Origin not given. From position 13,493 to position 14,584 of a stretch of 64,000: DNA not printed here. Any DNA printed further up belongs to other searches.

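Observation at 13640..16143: Unassignable, translationally coupled two-gene operon in the cargo slot of a P4/PICI-like island: candidate novel defence system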

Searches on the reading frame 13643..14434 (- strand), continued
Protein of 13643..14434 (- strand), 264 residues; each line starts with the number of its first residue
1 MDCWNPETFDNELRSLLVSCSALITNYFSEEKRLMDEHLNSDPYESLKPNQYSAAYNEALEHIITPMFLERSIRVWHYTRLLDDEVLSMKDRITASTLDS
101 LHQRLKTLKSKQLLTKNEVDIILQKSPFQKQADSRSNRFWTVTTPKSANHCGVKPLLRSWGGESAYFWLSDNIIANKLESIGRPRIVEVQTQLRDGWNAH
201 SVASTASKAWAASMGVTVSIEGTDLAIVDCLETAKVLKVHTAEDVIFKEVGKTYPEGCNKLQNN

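Call 90: get_annotated_region(hit=H8, flank=7000)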
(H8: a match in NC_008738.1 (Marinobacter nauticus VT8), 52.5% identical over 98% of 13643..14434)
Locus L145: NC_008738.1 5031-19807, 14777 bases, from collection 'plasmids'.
description: Marinobacter nauticus VT8 plasmid pMAQU01, complete sequence
organism: Marinobacter nauticus VT8 (NCBI taxid 351348)
taxonomy: Bacteria; Pseudomonadota; Gammaproteobacteria; Pseudomonadales; Marinobacteraceae; Marinobacter; Marinobacter nauticus; Marinobacter nauticus VT8
host: -; source: -; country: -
typing (MOB-suite, as given by PLSDB): non-mobilizable; replicon rep_cluster_452; mating-pair formation MPF_I
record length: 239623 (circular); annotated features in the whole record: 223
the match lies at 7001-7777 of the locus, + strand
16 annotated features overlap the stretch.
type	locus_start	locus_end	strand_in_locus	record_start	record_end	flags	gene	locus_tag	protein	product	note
CDS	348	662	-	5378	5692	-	-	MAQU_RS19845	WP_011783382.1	hypothetical protein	-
CDS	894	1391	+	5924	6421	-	-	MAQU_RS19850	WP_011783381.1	hypothetical protein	-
CDS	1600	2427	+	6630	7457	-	-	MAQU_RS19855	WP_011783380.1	hypothetical protein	-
CDS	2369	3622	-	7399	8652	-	-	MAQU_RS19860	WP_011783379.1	ISL3 family transposase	-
CDS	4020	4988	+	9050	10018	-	-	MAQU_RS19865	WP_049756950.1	SIR2 family protein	-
CDS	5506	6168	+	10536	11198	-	-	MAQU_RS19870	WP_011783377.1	hypothetical protein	-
CDS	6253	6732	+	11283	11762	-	-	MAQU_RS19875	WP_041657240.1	hypothetical protein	-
CDS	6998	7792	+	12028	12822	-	-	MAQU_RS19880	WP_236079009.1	hypothetical protein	-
CDS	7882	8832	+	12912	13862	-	-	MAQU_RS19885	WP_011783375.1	hypothetical protein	-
CDS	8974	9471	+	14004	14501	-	-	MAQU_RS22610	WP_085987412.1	hypothetical protein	-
CDS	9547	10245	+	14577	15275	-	-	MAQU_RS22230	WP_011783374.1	hypothetical protein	-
CDS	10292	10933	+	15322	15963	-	-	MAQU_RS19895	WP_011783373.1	phosphoadenosine phosphosulfate reductase family protein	-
CDS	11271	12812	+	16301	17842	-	istA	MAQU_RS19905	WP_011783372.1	IS21-like element ISSpu5 family transposase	GO:0006313 - DNA transposition [Evidence IEA]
CDS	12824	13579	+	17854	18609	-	istB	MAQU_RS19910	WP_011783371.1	IS21-like element ISSpu5 family helper ATPase IstB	-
CDS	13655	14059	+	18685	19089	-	-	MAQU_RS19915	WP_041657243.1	hypothetical protein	-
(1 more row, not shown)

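Call 91: get_annotated_region(hit=H12, flank=6000)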
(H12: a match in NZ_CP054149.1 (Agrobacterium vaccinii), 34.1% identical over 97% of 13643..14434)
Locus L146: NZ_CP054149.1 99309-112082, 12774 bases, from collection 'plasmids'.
description: Agrobacterium vaccinii strain B19.1.4 plasmid pB19.1.4b, complete sequence
organism: Agrobacterium vaccinii (NCBI taxid 2735528)
taxonomy: Bacteria; Pseudomonadota; Alphaproteobacteria; Hyphomicrobiales; Rhizobiaceae; Agrobacterium; Agrobacterium vaccinii
host: -; source: Blueberry,pure bacterial culture,Tumor tissue; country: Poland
typing (MOB-suite, as given by PLSDB): non-mobilizable
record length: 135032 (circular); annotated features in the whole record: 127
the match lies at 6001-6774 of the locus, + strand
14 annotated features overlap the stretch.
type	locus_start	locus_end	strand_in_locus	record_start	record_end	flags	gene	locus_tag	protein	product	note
CDS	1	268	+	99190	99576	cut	-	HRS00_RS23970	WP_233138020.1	nuclear transport factor 2 family protein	-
CDS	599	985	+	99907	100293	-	-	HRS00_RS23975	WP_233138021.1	VOC family protein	-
CDS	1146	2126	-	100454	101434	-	-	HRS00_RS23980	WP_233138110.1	aldehyde reductase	-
CDS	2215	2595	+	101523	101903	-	-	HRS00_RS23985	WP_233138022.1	helix-turn-helix domain-containing protein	-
CDS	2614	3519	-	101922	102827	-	-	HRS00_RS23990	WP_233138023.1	LysR substrate-binding domain-containing protein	-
CDS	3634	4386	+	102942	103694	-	-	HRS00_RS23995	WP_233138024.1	glucose 1-dehydrogenase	-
CDS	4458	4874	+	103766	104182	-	-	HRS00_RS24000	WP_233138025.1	nuclear transport factor 2 family protein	-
CDS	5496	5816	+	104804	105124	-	-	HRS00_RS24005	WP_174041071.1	hypothetical protein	-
CDS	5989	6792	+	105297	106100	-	-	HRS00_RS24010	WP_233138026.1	hypothetical protein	-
CDS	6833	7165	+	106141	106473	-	-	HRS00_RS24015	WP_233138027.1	hypothetical protein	-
CDS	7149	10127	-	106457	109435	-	-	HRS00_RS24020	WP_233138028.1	TrlF family AAA-like ATPase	-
CDS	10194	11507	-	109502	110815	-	-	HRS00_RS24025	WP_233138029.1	hypothetical protein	-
CDS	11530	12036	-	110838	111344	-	-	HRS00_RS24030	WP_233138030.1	hypothetical protein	-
CDS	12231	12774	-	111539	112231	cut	-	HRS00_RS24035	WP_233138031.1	hypothetical protein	-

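Call 93: fold_search(model_id=the predicted structure, library=viral)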
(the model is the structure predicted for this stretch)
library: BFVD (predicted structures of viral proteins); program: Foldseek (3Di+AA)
matches with E <= 10: 48; with E <= 0.001: 0
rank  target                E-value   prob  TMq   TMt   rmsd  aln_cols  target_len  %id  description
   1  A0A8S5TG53            2.3e-01  0.60  0.42  0.51   6.7       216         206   10  Uncharacterized protein [Siphoviridae sp. ct1yA16]
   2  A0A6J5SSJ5            3.1e-01  0.18  0.29  0.25  15.1       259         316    7  Uncharacterized protein [uncultured Caudovirales phage]
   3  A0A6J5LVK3            7.2e-01  0.04  0.17  0.11  20.6       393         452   10  Uncharacterized protein [uncultured Caudovirales phage]
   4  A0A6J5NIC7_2          8.6e-01  0.05  0.15  0.06  15.1       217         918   12  DEDDh domain containing protein [uncultured Caudovirales phage]
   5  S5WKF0                1.2e+00  0.12  0.22  0.41   9.2       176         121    7  Putative RNA 2'-phosphotransferase [Pseudomonas phage PaBG]
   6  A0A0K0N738            1.3e+00  0.14  0.15  0.16  10.1        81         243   17  ADP ribosyltransferase domain-containing protein [Gordonia phage GMA2]
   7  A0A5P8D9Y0            1.4e+00  0.04  0.22  0.12  19.3       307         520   10  N-acetyltransferase domain-containing protein [Gordonia phage OhMyWard]
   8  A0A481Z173            1.5e+00  0.07  0.26  0.16  17.7       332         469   10  Uncharacterized protein [Mimivirus LCMiAC02]
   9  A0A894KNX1            1.7e+00  0.02  0.12  0.07  21.0       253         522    9  Nucleoprotein [Barstukas virus]
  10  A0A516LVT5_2          2.1e+00  0.02  0.16  0.06  22.6       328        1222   10  (no name in the UniProt tables at hand)
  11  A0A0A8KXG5            2.2e+00  0.04  0.22  0.08  17.4       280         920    7  Phage-like protein [Burkholderia phage Bp-AMP4]
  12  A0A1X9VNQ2            2.2e+00  0.02  0.14  0.10  15.5       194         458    6  Uncharacterized protein [Mimivirus AB-566-O17]
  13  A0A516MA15            2.2e+00  0.01  0.12  0.07  21.0       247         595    9  (no name in the UniProt tables at hand)
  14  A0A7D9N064            2.3e+00  0.04  0.24  0.17  17.6       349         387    8  (no name in the UniProt tables at hand)
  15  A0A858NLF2            3.0e+00  0.01  0.12  0.08  14.8       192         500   12  (no name in the UniProt tables at hand)
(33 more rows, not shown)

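Call 98: search_protein_families(library=pfam, proteins=[L143:10878-14417:+], max_evalue=0.01)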
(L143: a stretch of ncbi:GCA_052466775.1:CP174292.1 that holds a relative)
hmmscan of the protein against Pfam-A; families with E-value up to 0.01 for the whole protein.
L143:10878-14417:+ (1180 aa): 0 families
